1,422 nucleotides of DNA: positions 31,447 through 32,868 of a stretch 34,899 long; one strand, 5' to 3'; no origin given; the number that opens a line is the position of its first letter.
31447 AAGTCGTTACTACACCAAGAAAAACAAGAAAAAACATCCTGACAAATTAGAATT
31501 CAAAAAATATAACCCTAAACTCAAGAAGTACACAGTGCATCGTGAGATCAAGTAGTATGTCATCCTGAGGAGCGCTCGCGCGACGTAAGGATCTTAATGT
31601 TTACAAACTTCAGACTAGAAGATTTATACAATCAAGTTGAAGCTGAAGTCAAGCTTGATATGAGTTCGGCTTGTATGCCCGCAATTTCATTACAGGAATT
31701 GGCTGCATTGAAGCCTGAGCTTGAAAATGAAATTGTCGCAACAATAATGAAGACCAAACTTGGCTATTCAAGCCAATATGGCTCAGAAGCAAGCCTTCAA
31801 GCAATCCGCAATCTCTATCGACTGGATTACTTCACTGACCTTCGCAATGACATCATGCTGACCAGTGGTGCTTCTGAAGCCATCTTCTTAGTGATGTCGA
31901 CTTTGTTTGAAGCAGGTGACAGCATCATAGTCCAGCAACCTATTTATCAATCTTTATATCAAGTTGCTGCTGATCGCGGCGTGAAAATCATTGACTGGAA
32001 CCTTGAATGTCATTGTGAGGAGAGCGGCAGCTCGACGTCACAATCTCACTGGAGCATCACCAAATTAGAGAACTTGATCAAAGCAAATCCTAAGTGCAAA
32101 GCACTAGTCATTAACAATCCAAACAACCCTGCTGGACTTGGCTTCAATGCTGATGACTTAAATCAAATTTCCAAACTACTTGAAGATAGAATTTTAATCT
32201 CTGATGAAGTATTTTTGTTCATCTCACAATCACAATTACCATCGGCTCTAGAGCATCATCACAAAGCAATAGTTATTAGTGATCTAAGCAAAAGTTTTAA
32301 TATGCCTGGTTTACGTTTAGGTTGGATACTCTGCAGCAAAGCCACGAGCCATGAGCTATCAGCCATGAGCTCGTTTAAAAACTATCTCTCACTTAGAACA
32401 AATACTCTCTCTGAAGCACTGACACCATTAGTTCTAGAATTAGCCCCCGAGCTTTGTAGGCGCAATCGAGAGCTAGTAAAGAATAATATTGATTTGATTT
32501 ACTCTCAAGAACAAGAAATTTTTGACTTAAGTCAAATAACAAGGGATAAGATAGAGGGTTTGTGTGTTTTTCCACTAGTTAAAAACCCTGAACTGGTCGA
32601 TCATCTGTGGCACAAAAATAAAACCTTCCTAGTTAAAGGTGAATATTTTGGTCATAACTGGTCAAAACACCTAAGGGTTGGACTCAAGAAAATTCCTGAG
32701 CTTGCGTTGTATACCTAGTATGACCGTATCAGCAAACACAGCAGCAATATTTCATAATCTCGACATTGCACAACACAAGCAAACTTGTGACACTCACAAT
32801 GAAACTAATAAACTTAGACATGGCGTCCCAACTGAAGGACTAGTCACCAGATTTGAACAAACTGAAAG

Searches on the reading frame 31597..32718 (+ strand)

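Call 15: search_protein_families(library=pfam, proteins=[window:31597-32718:+], max_evalue=0.001)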
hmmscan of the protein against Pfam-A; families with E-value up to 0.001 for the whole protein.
window:31597-32718:+ (373 aa): 1 family
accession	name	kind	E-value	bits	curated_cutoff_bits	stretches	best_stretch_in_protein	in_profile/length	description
PF00155.27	Aminotran_1_2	-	2.5e-31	109.6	19.7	1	43-362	28-345/361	Aminotransferase class I and II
